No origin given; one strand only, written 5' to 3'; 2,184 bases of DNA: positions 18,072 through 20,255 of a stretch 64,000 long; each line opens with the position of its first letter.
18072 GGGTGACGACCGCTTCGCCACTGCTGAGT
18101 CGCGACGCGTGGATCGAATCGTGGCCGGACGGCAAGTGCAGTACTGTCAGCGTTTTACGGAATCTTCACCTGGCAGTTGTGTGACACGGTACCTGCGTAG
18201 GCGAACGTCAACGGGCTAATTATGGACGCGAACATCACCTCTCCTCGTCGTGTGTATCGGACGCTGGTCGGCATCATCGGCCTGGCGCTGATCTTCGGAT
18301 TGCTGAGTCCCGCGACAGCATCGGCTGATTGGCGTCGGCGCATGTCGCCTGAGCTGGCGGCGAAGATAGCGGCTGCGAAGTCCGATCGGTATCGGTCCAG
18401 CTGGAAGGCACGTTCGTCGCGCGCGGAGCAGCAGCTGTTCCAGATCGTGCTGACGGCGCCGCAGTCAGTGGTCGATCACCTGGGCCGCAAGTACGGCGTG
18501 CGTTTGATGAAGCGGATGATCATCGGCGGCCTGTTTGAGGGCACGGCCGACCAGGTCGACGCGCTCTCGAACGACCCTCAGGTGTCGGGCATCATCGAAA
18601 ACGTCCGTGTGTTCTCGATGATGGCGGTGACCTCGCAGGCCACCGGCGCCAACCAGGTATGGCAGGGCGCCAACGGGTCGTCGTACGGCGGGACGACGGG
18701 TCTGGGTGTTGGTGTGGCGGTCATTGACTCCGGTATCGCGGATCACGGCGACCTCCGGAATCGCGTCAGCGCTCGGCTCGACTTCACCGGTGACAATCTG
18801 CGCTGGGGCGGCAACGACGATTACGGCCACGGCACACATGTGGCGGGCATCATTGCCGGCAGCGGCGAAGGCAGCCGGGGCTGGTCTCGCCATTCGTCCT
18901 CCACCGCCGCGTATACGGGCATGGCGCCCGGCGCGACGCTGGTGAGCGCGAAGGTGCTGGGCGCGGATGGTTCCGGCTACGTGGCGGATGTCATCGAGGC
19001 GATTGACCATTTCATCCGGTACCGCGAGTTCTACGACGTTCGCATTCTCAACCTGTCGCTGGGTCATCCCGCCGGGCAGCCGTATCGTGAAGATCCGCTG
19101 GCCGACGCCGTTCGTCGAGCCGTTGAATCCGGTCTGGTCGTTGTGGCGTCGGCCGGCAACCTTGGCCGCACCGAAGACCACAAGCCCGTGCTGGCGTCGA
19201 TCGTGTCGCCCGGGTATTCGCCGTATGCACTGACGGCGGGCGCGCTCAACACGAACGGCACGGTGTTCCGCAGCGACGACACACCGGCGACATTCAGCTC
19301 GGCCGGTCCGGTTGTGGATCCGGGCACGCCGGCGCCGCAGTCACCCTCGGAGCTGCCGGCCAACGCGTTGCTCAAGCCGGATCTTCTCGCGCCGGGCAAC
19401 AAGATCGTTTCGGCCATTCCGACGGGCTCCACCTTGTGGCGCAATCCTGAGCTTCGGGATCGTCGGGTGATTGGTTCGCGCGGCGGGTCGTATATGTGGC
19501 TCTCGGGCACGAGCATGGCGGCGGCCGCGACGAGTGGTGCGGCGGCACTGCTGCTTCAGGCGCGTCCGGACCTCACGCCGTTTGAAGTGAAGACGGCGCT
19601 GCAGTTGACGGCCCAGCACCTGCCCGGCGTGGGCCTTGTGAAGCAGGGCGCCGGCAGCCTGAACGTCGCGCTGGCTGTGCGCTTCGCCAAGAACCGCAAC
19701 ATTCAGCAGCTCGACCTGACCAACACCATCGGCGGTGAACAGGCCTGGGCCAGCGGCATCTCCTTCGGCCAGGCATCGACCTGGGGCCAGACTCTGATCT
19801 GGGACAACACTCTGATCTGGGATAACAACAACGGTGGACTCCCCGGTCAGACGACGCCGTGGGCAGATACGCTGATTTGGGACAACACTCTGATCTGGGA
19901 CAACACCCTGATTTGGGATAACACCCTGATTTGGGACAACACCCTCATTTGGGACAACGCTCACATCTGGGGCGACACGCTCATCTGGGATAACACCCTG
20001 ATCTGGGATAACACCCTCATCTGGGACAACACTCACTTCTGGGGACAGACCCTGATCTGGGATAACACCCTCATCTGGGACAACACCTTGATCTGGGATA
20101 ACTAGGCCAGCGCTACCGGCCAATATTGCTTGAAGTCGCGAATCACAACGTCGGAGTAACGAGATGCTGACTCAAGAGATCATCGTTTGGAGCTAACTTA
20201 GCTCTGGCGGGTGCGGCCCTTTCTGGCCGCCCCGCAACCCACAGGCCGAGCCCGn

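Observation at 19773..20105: C-terminal (T-L-I-W-D-N)n Trp hexapeptide array maintained by synonymous codon variation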

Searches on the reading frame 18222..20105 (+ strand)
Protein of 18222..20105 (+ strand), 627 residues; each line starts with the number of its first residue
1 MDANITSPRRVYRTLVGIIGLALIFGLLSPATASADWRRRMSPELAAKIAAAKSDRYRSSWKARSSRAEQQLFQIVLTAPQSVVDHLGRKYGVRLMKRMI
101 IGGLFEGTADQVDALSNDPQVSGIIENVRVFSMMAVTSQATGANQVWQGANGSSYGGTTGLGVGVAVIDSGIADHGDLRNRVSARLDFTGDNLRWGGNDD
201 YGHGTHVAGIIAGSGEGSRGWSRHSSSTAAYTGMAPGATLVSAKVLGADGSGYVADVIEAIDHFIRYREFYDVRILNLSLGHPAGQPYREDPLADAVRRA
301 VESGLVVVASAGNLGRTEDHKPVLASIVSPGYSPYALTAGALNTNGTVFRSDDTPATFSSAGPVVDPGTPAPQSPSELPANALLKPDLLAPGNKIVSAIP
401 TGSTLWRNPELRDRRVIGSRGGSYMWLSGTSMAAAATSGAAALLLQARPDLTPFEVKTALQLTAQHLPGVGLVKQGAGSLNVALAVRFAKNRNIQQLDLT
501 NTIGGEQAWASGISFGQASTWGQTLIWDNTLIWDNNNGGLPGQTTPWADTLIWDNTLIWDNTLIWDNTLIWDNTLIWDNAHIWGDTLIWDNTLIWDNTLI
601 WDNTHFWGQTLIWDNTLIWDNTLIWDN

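Call 5: search_protein_families(library=pfam, proteins=[window:18222-20102:+], max_evalue=1)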
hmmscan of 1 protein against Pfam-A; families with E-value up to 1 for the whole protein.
window:18222-20102:+ (627 aa): 3 families
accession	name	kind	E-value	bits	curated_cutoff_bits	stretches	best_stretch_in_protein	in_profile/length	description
PF00082.27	Peptidase_S8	-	6.4e-46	157.4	21.8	1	162-469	3-277/288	Subtilase family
PF00132.30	Hexapep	-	4.2e-05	23.5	27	1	572-600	6-34/36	Bacterial transferase hexapeptide (six repeats)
PF25084.1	LbH_EIF2B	-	0.022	15.2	54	1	552-622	18-85/105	EIF2B subunit epsilon LbH domain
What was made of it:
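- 18222..20105 (+): Gene for a 627-aa secreted S8 (subtilisin-family) peptidase carrying the repeat tail. Pfam Peptidase_S8, E = 6e-46 (call 5).
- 18705..19628 (+): S8 catalytic domain (residues 162-469). Pfam PF00082, 157 bits against a cut-off of 21.8 (call 5).
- On Peptidase S8 (subtilase): 157.4 bits against 21.8 (call 5).
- On Left-handed beta-helix hexapeptide repeat (PF00132): 23.5 bits against a threshold of 27 (call 5).
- On Pentapeptide repeat: There is no Pfam pentapeptide hit (call 5).
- On Choline-binding / cell-wall-binding repeats, and W_rich_C: No such family appears among Pfam hits at E <= 1 (call 5).
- Closest known: Bacterial transferase hexapeptide repeat / left-handed beta-helix. 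Different: The score is below the Pfam gathering threshold (23.5 against 27; call 5).
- Closest known: Highly regular beta-solenoid surface proteins. Different: The window protein does not hit PF21300 (call 5).
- Pfam Hexapep gives 23.5 bits, just under its cut-off of 27 (call 5).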

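Call 6: search_protein_families(library=ncbifam, proteins=[window:18222-20102:+], max_evalue=1)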
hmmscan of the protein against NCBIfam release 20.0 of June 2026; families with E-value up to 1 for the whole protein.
window:18222-20102:+ (627 aa): 11 families
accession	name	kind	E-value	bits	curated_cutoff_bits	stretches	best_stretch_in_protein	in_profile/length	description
TIGR03921.1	T7SS_mycosin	equivalog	2.3e-42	145.4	278.75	2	157-366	9-199/353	type VII secretion-associated serine protease mycosin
NF049966.1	QH_SP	equivalog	1.8e-16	60.2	165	3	232-315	51-126/219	subtilisin-like serine protease QhpE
NF033595.1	denti_PrtP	equivalog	2.4e-15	56.2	300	2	389-496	415-512/606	dentilisin complex serine proteinase subunit PrtP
NF040809.1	germ_prot_CspBA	exception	2.7e-10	38.6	1250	2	198-321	719-831/1099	bifunctional germination protease/germinant receptor pseudoprotease CspBA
NF042956.1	IteS_antiphage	equivalog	5.4e-08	31.6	900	1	160-363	255-451/747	S8 family anti-phage peptidase IteS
TIGR03895.1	protease_PatA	subfamily_domain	4.1e-07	29.1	421.05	1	271-359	56-136/606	PatA/PatG family cyanobactin maturation protease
NF040808.2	CspC_non_triad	exception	4.4e-06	25.4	675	1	198-320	164-283/556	bile acid germinant receptor pseudoprotease CspC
NF040553.1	SGO_0316_fam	subfamily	0.00014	19.6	1400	1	198-314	355-464/1486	SGO_0316/SGO_0317 family LPXTG-anchored serine peptidase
TIGR01853.1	lipid_A_lpxD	equivalog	0.0091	15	242.5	1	559-620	108-169/325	UDP-3-O-(3-hydroxymyristoyl)glucosamine N-acyltransferase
NF002060.0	PRK00892.1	subfamily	0.067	12.3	207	1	555-612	107-164/345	UDP-3-O-(3-hydroxymyristoyl)glucosamine N-acyltransferase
NF040481.1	YdcK_fam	equivalog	0.13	11.2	350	1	555-604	65-113/326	YdcK family protein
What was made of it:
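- Closest known: Non-catalytic C-terminal modules of secreted proteases. Different: There is no sequence match to RTX, PPC or P-domain models (calls 5, 6).
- There is no sequence similarity to known pro-regions (calls 5, 6).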

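Call 11: find_homologous_proteins(query=window:18222-20102:+, max_evalue=1e-20)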
Query window:18222-20102:+ (627 aa): 4177 proteins with E <= 1e-20 among 8000 candidates; the best 120 are listed.
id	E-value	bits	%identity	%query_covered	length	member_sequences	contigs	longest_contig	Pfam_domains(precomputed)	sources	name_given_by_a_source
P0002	6.7e-204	697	62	83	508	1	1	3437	PF00082.28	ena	-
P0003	2.5e-167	576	55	85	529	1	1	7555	PF00082.28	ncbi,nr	ncbi:MAG TPA: S8 family peptidase, partial [Vicinamibacterales bacterium]|nr:S8 family peptidase [Vi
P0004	4.3e-154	533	47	96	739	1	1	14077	PF00082.28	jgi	jgi:serine protease AprX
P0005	3.1e-139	484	44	99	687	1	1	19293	PF00082.28,PF25533.2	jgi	jgi:serine protease AprX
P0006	3.8e-138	480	44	98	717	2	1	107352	PF00082.28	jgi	jgi:serine protease AprX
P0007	1.3e-137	478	43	96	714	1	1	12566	PF00082.28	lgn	-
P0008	6.4e-133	463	51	78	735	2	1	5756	PF00082.28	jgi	jgi:serine protease AprX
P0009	2.7e-132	461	42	99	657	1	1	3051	PF00082.28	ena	-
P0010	3.2e-131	457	44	98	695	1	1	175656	PF00082.28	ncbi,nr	ncbi:MAG: S8 family serine peptidase [Acidobacteria bacterium]|nr:S8 family serine peptidase [Acidob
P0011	5.2e-130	453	44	91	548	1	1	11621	PF00082.28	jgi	jgi:serine protease AprX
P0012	1.4e-129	452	46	92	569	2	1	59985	PF00082.28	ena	-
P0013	5.9e-129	450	40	99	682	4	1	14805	PF00082.28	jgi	-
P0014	1.3e-128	449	48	83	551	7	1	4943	PF00082.28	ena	-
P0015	1.9e-128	448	47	89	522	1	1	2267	PF00082.28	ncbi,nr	ncbi:MAG: S8 family serine peptidase, partial [Actinomycetota bacterium]|nr:S8 family serine peptida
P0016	2.0e-128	448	44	100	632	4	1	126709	PF00082.28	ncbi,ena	-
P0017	5.3e-128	447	43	99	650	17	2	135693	PF00082.28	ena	-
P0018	6.0e-128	446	45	97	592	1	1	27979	PF00082.28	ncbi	-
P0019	6.4e-128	446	47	91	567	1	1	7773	PF00082.28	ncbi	-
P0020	7.0e-128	446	44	96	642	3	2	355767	PF00082.28,PF25533.2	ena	-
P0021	7.4e-127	443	48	89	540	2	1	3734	PF00082.28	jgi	jgi:hypothetical protein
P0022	6.5e-126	440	46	90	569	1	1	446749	PF00082.28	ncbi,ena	-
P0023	2.8e-125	438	40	98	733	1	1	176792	PF00082.28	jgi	jgi:serine protease AprX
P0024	5.0e-125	437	47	82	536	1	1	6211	PF00082.28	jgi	jgi:serine protease AprX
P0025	8.2e-125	436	45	93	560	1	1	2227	PF00082.28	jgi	-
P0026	2.3e-124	435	54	67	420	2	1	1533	PF00082.28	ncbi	ncbi:MAG TPA: S8 family peptidase, partial [Vicinamibacterales bacterium]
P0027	5.1e-123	430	45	97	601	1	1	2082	PF00082.28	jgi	jgi:serine protease AprX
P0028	1.2e-122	429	42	93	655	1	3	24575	PF00082.28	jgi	jgi:serine protease AprX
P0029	1.3e-122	429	47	91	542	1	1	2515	PF00082.28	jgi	jgi:subtilisin family serine protease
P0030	1.3e-122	429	50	81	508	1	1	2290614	PF00082.28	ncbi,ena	-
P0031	2.2e-122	428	47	81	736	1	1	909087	PF00082.28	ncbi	-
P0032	5.4e-122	427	43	97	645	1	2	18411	PF00082.28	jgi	jgi:serine protease AprX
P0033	5.5e-122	427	48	85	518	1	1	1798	PF00082.28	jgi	jgi:serine protease AprX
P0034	6.3e-122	426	44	96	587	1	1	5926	PF00082.28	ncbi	-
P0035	1.6e-120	422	48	82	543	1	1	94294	PF00082.28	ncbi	ncbi:MAG: S8 family serine peptidase [Vicinamibacterales bacterium]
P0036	4.4e-120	420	43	96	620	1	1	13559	PF00082.28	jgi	jgi:serine protease AprX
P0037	1.1e-119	419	51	72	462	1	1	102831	PF00082.28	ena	-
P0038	4.4e-119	417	48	85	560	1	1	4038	PF00082.28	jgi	jgi:serine protease AprX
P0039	1.1e-118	416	47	82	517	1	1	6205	PF00082.28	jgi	-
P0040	7.3e-118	413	45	86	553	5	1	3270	PF00082.28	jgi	jgi:serine protease AprX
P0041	8.3e-118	413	49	78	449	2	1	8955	PF00082.28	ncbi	ncbi:MAG: S8 family peptidase, partial [Acidobacteriota bacterium]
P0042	1.2e-117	412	47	84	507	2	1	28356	PF00082.28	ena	-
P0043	5.7e-117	410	47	78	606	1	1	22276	PF00082.28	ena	-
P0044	6.8e-117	410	51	69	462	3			PF00082.28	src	-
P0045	3.8e-113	398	42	96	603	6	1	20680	PF00082.28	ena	-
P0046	4.8e-113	397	42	97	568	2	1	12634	PF00082.28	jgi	jgi:serine protease AprX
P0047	2.5e-112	395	53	63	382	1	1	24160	PF00082.28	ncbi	ncbi:MAG: S8 family peptidase, partial [Acidobacteriota bacterium]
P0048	9.0e-112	393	41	98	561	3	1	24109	PF00082.28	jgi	-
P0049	9.3e-112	393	45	89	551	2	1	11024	PF00082.28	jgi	jgi:serine protease AprX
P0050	2.3e-111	392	41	98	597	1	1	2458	PF00082.28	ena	-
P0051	9.7e-111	390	50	68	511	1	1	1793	PF00082.28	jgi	jgi:subtilisin family serine protease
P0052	1.8e-110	389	40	89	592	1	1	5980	PF00082.28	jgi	jgi:serine protease AprX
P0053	2.2e-110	388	46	81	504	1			PF00082.28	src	-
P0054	5.0e-110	387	41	98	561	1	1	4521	PF00082.28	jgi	jgi:serine protease AprX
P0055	6.3e-110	387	40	96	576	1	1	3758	PF00082.28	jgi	jgi:serine protease AprX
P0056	3.3e-109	384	44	94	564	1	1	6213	PF00082.28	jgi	jgi:serine protease AprX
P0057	1.5e-107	379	52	63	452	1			PF00082.28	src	-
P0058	8.0e-107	377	41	92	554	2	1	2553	PF00082.28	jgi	jgi:serine protease AprX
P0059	9.7e-107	376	42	92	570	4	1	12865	PF00082.28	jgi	jgi:serine protease AprX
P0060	4.7e-106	374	40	96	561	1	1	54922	PF00082.28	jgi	jgi:serine protease AprX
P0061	1.0e-105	373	41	95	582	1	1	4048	PF00082.28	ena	-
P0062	1.3e-105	373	40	94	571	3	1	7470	PF00082.28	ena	-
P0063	1.7e-105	372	50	71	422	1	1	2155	PF00082.28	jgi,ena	-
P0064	6.8e-105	370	41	89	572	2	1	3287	PF00082.28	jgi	-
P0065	1.4e-104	369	49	69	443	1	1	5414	PF00082.28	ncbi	ncbi:MAG: S8 family peptidase, partial [Vicinamibacterales bacterium]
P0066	2.8e-104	368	41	92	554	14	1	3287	PF00082.28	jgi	jgi:serine protease AprX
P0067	3.8e-104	368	47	71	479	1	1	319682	PF00082.28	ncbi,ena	-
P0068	7.9e-103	363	46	71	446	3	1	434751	PF00082.28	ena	-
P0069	2.6e-102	362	48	69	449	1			PF00082.28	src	-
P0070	5.9e-102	361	49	63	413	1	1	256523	PF00082.28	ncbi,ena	-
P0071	1.2e-101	359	51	65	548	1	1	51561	PF00082.28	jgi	jgi:serine protease AprX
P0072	8.5e-101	357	49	71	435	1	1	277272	PF00082.28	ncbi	ncbi:MAG TPA: S8 family serine peptidase, partial [Vicinamibacterales bacterium]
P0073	2.4e-100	355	42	91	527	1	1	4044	PF00082.28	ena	-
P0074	3.5e-100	355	42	85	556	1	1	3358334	PF00082.28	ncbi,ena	-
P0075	1.1e-99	353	46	73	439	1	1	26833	PF00082.28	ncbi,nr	ncbi:MAG TPA: S8 family serine peptidase, partial [Vicinamibacterales bacterium]|nr:S8 family serine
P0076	1.4e-99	353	39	93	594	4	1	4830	PF00082.28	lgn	-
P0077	2.0e-99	352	42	98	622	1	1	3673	PF21300.3,PF00082.28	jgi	jgi:serine protease AprX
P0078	2.2e-99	352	40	89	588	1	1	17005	PF00082.28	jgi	jgi:serine protease AprX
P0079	8.4e-99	350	42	89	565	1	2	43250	PF00082.28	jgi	-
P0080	1.1e-98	350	43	88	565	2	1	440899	PF00082.28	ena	-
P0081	2.0e-98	349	41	91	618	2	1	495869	PF00082.28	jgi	jgi:serine protease AprX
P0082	2.8e-98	348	42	85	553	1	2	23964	PF00082.28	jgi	jgi:serine protease AprX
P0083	3.3e-98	348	50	67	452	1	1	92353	PF00082.28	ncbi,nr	ncbi:MAG TPA: S8 family peptidase, partial [Vicinamibacterales bacterium]|nr:S8 family peptidase [Vi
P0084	3.4e-98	348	47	67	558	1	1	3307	PF00082.28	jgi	jgi:serine protease AprX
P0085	6.1e-98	347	40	94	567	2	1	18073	PF00082.28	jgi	jgi:serine protease AprX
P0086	1.7e-97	346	40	97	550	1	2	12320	PF00082.28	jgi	jgi:serine protease AprX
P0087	2.3e-97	345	40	93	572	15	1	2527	PF00082.28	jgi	jgi:serine protease AprX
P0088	2.5e-97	345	47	73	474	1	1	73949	PF00082.28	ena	-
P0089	5.6e-97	344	42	86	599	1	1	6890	PF21300.3,PF00082.28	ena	-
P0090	5.6e-97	344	45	77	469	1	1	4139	PF00082.28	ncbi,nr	ncbi:MAG: S8 family serine peptidase, partial [Acidobacteriota bacterium]|nr:S8 family serine peptid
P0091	9.1e-97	343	38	94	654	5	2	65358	PF12728.14,PF00082.28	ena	-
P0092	9.6e-97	343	43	84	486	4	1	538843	PF00082.28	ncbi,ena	-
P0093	1.9e-96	342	39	89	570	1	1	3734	PF00082.28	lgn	-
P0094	2.7e-96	342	37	96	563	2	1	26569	PF00082.28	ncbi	-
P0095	2.8e-96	342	40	88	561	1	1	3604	PF00082.28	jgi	jgi:serine protease AprX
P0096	3.5e-96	341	41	82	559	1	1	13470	PF00082.28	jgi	jgi:serine protease AprX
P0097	7.1e-96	340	43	81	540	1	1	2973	PF00082.28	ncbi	-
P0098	1.3e-95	340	41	90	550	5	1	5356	PF00082.28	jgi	jgi:serine protease AprX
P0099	1.9e-95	339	41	90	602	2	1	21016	PF00082.28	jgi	jgi:serine protease AprX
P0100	2.6e-95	339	42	93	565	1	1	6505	PF00082.28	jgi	jgi:serine protease AprX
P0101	2.9e-95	338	37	96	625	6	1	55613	PF00082.28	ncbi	-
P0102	3.6e-95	338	39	94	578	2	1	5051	PF00082.28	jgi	jgi:serine protease AprX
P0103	4.8e-95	338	47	67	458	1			PF00082.28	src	-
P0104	6.5e-95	337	44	81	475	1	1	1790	PF00082.28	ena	-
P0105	8.4e-95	337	41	88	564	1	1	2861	PF00082.28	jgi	-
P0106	8.6e-95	337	39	92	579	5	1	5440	PF00082.28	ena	-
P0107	1.2e-94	336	42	83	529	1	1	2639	PF00082.28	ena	-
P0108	2.4e-94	335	46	75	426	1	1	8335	PF00082.28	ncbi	ncbi:MAG: S8 family peptidase, partial [Vicinamibacterales bacterium]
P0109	2.6e-94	335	42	82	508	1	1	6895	PF00082.28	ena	-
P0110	7.0e-94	334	45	76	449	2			PF00082.28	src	-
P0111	7.9e-94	334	45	79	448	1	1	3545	PF00082.28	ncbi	ncbi:MAG: S8 family serine peptidase, partial [Acidobacteriota bacterium]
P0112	8.1e-94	334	36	98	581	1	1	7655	PF00082.28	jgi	jgi:serine protease AprX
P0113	8.2e-94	334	39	100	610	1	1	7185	PF00082.28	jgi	jgi:serine protease AprX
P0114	1.0e-93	333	40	96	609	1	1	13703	PF00082.28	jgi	jgi:serine protease AprX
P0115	2.1e-93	332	39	88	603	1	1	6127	PF00082.28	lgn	-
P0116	3.3e-93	332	40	96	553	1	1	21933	PF00082.28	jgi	jgi:serine protease AprX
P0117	4.8e-93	331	36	97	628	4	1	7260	PF00082.28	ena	-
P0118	5.5e-93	331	39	85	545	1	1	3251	PF00082.28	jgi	jgi:serine protease AprX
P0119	6.8e-93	331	41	85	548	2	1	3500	PF00082.28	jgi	-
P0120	6.9e-93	331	38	86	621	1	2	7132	PF00082.28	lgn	-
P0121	9.4e-93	330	41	90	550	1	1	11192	PF00082.28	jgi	jgi:serine protease AprX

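Call 14: search_protein_families(library=pfam, proteins=[P0005, P0020, P0077, P0089, P0116, P0117, P0049, P0002, P0028, P0009], max_evalue=0.1)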
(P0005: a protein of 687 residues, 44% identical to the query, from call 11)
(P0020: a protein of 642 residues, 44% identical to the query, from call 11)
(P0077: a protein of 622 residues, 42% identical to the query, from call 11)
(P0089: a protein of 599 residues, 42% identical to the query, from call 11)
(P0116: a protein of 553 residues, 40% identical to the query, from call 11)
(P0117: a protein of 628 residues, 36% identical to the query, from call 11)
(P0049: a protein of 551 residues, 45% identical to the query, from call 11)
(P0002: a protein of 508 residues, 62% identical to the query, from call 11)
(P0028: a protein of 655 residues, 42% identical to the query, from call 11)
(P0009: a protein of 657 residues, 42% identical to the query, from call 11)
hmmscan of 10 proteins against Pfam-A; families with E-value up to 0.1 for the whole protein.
P0005 (687 aa): 3 families
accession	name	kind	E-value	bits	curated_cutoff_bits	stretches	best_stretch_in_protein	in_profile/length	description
PF00082.27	Peptidase_S8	-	1.1e-48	166.4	21.8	1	140-430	1-277/288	Subtilase family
PF25533.1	Lysostaphin_N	-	3.1e-15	56.5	60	2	479-546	27-94/103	Lysostaphin, N-terminal domain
PF11684.13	DUF3280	-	0.015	16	30.1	1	28-104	21-102/138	Protein of unknown function (DUF2380)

P0020 (642 aa): 2 families
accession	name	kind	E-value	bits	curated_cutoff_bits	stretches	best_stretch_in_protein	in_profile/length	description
PF00082.27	Peptidase_S8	-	4.7e-49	167.7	21.8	1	143-432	1-276/288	Subtilase family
PF25533.1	Lysostaphin_N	-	1.8e-10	41.2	60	1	484-557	16-89/103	Lysostaphin, N-terminal domain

P0077 (622 aa): 2 families
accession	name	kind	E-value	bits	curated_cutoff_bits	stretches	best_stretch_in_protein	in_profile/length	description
PF00082.27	Peptidase_S8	-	4.1e-51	174.4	21.8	1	149-428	1-274/288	Subtilase family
PF21300.2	LbR_Ice_bind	-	3e-07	30.9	30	2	579-618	8-46/97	Grass antifreeze beta roll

P0089 (599 aa): 2 families
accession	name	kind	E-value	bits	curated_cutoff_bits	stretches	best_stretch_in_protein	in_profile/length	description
PF00082.27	Peptidase_S8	-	1.8e-51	175.6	21.8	1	140-416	1-274/288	Subtilase family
PF21300.2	LbR_Ice_bind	-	1.1e-10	41.8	30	2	516-568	9-58/97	Grass antifreeze beta roll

P0116 (553 aa): 1 family
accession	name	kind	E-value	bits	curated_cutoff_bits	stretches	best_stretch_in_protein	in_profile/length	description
PF00082.27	Peptidase_S8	-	4.7e-53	180.8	21.8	1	124-402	1-273/288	Subtilase family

P0117 (628 aa): 1 family
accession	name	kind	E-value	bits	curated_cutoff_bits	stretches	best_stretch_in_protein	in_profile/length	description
PF00082.27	Peptidase_S8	-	1.5e-49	169.3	21.8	1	129-407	1-273/288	Subtilase family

P0049 (551 aa): 1 family
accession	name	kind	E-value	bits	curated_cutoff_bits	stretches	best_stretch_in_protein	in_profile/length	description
PF00082.27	Peptidase_S8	-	1e-52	179.7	21.8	1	156-430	1-273/288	Subtilase family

P0002 (508 aa): 1 family
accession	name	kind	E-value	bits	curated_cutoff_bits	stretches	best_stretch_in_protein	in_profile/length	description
PF00082.27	Peptidase_S8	-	3.9e-48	164.7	21.8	1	105-424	1-287/288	Subtilase family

P0028 (655 aa): 1 family
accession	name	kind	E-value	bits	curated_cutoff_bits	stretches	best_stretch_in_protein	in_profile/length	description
PF00082.27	Peptidase_S8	-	8.4e-51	173.4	21.8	1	141-417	1-276/288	Subtilase family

P0009 (657 aa): 1 family
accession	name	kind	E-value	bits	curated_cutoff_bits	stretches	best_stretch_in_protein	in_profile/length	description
PF00082.27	Peptidase_S8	-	3.7e-51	174.6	21.8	1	140-429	1-277/288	Subtilase family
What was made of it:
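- Closest known: Highly regular beta-solenoid surface proteins. Same: Relatives with an 8-residue period pass the PF21300 threshold (call 14).
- Relatives with an 8-residue period pass Pfam's LbR_Ice_bind (beta-roll) threshold (call 14).
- Tried and rejected: The sub-threshold Lysostaphin_N hits on relatives with a 13-residue period were judged to be compositional (call 14).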

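Call 17: predict_structure(protein=window:18222-20102:+)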
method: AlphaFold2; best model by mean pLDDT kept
length: 627 residues; sequences in the alignment: 1
mean_pLDDT: 34.2   pTM: 0.23
mean pLDDT of the five models: 34.2, 33.8, 29.0, 27.8, 26.4
residues with pLDDT >= 90: 0; 70-90: 0; 50-70: 65; < 50: 562
segments of 3 or more residues with pLDDT < 50: 1-64, 69-94, 96-99, 103-257, 267-291, 304-498, 500-524, 527-550, 560-562, 578-581, 596-609, 620-627
pLDDT, mean of each block of 10 residues (from residue 1): 32 37 31 30 38 37 48 46 44 48 47 43 33 21 20 19 21 24 23 21 22 21 21 24 29 46 46 38 34 51 43 30 31 23 22 22 23 24 22 21 23 23 21 29 36 43 31 30 44 45 36 28 43 37 35 53 50 52 53 49 39 52 43
secondary structure, 60 per line:
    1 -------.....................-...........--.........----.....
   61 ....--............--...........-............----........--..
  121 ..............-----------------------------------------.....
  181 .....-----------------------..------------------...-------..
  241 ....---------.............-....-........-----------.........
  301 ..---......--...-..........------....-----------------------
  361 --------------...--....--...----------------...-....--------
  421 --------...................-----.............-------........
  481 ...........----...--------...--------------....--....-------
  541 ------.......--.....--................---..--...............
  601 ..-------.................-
elements in order: H8-28 H30-40 H43-51 H56-64 H67-78 H81-91 H93-104 H109-116 H119-134 H176-185 E239-244 H254-266 H268-271 E273-280 H292-302 E306-311 H318-327 H334-337 H380-383 H409-412 H429-447 H453-465 H473-491 E496-498 E507-509 E524-527 E530-533 E547-553 E556-560 E563-578 E586-602 E610-626
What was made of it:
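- Tried and rejected: Single-sequence AlphaFold2 of the whole protein failed (pLDDT 34; call 17).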

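Call 26: find_encoding_contigs(protein=window:18222-20105:+, flank=3000, max_places=4)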
Protein window:18222-20105:+ (627 aa): no gene with exactly this product is on record in the collection.
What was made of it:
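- Tried and rejected: The exact protein is not on record in the contig index (call 26).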

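Call 37: find_related_loci(query=window:18222-20102:+, collection=genome_contigs, flank=6000)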
Query window:18222-20102:+ (627 aa) in genome_contigs; peptide patterns used: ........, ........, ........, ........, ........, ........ (x = any residue, [..] = any of these).
92 stretches matched a pattern; 2 encode a relative of the query (tblastn E <= 1e-3); 2 distinct loci.
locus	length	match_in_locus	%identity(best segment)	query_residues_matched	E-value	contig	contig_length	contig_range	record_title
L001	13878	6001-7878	86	1-627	0e+0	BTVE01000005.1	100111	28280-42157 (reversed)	MAG: Acidimicrobiia bacterium AMX-MBFR-57 DNA, sequence005, whole genome shotgun sequence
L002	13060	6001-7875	74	4-627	0e+0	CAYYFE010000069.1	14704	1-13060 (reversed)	MAG TPA_asm: uncultured Solibacteraceae bacterium isolate binchicken_co276_66 genome assembly, contig: NODE_3530_length_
